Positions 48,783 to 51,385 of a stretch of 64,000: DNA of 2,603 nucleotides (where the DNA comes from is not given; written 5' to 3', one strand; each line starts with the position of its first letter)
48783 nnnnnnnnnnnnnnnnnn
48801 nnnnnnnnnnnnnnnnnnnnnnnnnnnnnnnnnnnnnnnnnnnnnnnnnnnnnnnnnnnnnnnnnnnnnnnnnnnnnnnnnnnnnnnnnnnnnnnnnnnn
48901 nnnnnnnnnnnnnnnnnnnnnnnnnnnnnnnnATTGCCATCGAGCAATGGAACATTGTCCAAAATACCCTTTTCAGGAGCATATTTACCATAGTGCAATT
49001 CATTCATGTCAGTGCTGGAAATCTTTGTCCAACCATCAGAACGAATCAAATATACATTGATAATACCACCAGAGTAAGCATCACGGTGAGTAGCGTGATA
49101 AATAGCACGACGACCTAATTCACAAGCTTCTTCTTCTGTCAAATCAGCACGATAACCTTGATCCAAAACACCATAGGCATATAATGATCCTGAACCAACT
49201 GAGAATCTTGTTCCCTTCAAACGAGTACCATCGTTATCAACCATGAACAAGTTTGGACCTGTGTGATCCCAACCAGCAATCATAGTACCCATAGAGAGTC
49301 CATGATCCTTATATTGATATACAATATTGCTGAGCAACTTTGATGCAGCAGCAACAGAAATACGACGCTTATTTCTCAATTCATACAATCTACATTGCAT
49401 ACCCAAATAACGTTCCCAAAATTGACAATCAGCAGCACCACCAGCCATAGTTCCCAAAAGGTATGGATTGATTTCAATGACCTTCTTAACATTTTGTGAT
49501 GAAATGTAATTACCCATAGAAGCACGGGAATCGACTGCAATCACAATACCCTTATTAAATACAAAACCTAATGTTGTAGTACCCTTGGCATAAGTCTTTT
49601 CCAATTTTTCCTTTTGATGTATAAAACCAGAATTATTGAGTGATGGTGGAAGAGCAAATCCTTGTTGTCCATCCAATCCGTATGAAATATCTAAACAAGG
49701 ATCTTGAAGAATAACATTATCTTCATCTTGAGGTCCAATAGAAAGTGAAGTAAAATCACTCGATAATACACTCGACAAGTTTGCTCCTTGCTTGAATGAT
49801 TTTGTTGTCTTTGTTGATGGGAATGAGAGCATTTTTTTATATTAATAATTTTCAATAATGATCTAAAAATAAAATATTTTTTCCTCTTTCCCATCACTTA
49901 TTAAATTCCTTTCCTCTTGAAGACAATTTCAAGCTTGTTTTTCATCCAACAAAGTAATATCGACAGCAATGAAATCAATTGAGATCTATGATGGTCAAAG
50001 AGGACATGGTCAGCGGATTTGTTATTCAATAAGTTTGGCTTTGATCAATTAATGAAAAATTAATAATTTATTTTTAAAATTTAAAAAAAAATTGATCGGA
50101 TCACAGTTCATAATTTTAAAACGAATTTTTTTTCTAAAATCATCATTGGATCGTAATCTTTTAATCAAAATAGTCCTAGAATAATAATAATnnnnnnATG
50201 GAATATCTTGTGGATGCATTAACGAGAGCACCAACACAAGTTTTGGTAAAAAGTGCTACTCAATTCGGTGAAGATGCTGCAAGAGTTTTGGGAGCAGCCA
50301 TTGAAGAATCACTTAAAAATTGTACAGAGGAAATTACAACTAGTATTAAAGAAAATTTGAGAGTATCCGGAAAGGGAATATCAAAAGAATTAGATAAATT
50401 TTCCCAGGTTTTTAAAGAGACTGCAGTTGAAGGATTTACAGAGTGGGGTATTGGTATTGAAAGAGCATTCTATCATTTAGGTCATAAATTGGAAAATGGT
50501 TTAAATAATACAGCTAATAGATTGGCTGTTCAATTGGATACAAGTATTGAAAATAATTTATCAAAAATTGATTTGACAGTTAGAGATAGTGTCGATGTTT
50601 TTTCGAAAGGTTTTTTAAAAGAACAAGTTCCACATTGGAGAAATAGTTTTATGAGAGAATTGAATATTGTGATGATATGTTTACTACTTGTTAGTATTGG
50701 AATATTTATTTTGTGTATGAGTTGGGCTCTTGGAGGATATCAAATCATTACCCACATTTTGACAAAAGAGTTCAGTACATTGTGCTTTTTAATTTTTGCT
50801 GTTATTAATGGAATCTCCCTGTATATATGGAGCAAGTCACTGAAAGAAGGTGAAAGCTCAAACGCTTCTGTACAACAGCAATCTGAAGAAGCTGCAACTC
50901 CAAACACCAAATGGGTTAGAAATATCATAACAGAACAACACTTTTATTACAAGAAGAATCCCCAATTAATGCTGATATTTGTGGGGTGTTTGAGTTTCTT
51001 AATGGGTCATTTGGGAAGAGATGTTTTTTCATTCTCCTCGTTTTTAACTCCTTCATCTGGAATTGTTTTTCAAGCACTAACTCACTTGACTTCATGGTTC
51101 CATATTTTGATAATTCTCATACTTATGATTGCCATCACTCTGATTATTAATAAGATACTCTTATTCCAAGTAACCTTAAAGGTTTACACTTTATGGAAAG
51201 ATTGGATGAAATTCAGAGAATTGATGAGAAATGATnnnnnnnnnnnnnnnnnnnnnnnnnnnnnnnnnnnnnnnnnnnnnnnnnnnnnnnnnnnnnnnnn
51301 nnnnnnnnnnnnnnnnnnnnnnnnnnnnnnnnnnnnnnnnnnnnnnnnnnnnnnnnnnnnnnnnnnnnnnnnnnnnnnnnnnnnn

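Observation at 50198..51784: Integral membrane protein carrying a bona fide HMG box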

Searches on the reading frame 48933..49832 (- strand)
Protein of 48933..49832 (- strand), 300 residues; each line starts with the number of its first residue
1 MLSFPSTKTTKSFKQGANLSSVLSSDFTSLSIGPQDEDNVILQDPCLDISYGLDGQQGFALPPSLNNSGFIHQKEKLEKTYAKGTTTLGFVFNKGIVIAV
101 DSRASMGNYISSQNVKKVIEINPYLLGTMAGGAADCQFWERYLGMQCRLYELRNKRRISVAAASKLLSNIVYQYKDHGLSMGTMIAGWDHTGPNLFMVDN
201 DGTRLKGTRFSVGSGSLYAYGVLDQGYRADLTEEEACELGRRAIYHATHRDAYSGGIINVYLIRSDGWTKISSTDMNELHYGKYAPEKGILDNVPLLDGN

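Call 3: search_protein_families(library=pfam, proteins=[window:48933-49832:-], max_evalue=1)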
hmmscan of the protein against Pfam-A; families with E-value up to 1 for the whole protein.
window:48933-49832:- (300 aa): 1 family
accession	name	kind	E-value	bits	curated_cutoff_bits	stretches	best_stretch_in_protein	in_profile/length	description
PF00227.31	Proteasome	-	2e-54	184.6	22.4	1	83-263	3-189/189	Proteasome subunit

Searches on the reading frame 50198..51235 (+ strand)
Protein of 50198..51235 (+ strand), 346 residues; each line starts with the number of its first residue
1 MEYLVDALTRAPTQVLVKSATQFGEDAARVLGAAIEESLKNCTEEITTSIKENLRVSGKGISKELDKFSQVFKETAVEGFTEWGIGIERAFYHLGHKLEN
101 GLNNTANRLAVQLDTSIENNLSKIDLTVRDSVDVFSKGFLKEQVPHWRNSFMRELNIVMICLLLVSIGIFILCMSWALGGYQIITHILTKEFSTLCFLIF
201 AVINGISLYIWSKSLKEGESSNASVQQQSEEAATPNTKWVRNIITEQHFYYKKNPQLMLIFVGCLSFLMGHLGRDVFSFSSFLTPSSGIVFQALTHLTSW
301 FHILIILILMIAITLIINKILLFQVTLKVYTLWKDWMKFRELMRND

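Call 21: search_protein_representatives(alignment_id=A2)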
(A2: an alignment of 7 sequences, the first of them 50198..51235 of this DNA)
Query: 7 sequences, 327 profile positions. Proteins with E-value up to 0.001 (for the whole library): 40; up to 1e-10: 25; up to 1e-30: 12. The best 40 are listed.
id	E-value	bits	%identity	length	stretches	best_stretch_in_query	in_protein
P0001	2.9e-152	522.8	-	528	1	1-326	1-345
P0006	9.1e-139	478.4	-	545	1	1-326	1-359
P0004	6.6e-131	452.6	-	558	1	1-326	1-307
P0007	3.5e-130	450.2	-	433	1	1-326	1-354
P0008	5.7e-108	377.2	-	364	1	5-325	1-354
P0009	1.1e-94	333.5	-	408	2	1-219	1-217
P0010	4.6e-80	285.5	-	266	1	1-176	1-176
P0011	2.1e-75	270.1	-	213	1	1-212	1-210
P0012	5.6e-52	193.2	-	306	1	77-326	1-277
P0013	6.8e-52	192.9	-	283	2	1-201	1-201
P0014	1.5e-51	191.8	-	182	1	1-177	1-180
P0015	1.1e-33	133.1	-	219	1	2-205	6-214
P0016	7.3e-29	117.2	-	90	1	1-87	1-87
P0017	3.5e-27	111.6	-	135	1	77-209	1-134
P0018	2.1e-26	109.1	-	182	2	126-219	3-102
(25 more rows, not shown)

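Call 24: search_solved_structures(query=A2, max_evalue=10)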
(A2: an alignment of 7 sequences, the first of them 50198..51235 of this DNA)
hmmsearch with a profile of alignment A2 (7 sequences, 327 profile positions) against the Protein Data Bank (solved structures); distinct sequences matched with E-value up to 10: 4.
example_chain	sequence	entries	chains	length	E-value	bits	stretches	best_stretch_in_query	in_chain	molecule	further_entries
2m8r_A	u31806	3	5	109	0.29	13.3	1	112-168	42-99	Syntaxin-1A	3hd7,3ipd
8pcw_A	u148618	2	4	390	0.36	13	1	113-153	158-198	CRISPR system endoribonuclease Csm6'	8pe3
9c49_A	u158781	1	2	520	5.1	9.2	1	134-202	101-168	Phosphatidylinositol-3,4,5-trisphosphate 3-phosphatase TPTE2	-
6gcs_3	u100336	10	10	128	8.8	8.4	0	284-316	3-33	ND3 SUBUNIT (NU3M) | Subunit NU3M of NADH:Ubiquinone Oxidoreductase (Complex I) | NADH-ubiquinone oxidoreductase chain 3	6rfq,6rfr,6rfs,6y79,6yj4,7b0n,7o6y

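Call 25: search_protein_families(library=pfam, alignment_id=A3, max_evalue=0.01)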
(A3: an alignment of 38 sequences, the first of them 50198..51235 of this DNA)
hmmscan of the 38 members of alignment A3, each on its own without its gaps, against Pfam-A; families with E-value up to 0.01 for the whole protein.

A. member 1, window:50198-51235:+ (346 aa): 0 families

B. families by the number of members that match (of 38 scanned): 15 families
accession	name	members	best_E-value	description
PF00335.26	Tetraspanin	3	0.0001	Tetraspanin family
PF00505.25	HMG_box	2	4.1e-14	HMG (high mobility group) box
PF09011.16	HMG_box_2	2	7.1e-10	HMG-box domain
PF24815.1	HMG_WDHD1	2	1.9e-07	WDHD1 HMG box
PF11255.13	DUF3054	1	0.00026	Protein of unknown function (DUF3054)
PF20990.2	DUF2207_C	1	0.00029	Predicted membrane protein (DUF2207) C-terminal domain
PF15825.10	FAM25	1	0.00087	FAM25 family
PF05597.16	Phasin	1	0.00099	Poly(hydroxyalcanoate) granule associated protein (phasin)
PF01810.24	LysE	1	0.0014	LysE type translocator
PF14785.11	MalF_P2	1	0.0025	Maltose transport system permease protein MalF P2 domain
PF07464.16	ApoLp-III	1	0.003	Apolipophorin-III precursor (apoLp-III)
PF23313.1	4HB_KIF14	1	0.0031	KIF14 four-helical bundle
PF11026.13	DUF2721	1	0.0032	Protein of unknown function (DUF2721)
PF08552.16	Kei1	1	0.0091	Inositolphosphorylceramide synthase subunit Kei1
PF11642.13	Blo-t-5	1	0.0096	Mite allergen Blo t 5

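Call 41: predict_structure(alignment_id=A3)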
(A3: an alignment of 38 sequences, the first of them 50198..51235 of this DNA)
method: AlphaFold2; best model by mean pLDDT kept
length: 346 residues; sequences in the alignment: 38
mean_pLDDT: 74.9   pTM: 0.34
mean pLDDT of the five models: 74.9, 74.5, 71.2, 69.9, 67.6
residues with pLDDT >= 90: 11; 70-90: 244; 50-70: 80; < 50: 11
segments of 3 or more residues with pLDDT < 50: 1-4, 87-89
pLDDT, mean of each block of 10 residues (from residue 1): 47 66 83 86 88 87 85 72 51 67 84 88 89 75 76 81 82 69 64 73 79 75 55 67 71 75 78 73 73 80 79 75 63 85 82
secondary structure, 60 per line:
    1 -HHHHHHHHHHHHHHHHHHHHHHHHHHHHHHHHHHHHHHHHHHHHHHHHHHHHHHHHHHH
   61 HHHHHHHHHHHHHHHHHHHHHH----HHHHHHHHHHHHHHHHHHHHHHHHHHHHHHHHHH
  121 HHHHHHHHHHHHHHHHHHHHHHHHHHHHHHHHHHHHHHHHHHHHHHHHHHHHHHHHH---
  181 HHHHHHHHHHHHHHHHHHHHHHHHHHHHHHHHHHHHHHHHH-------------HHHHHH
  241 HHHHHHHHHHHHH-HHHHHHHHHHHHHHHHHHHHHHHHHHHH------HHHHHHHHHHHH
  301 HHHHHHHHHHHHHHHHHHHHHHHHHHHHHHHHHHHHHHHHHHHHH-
elements in order: H2-82 H87-177 H181-221 H235-253 H255-282 H289-345

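Call 53: find_encoding_contigs(protein=P0009, flank=5000, max_places=2)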
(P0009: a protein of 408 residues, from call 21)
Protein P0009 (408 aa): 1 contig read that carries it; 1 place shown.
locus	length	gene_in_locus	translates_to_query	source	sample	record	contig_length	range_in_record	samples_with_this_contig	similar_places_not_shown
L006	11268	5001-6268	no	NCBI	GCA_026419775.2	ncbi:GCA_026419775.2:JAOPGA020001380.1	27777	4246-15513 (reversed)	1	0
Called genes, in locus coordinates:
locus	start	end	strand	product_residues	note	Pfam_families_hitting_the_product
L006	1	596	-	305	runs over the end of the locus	PF16095:COR-A, PF04678:MCU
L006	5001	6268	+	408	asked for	-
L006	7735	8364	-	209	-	-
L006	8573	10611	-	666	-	PF02463:SMC_N (weak), PF00664:ABC_membrane, PF00005:ABC_tran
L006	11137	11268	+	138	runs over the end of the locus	PF01776:Ribosomal_L22e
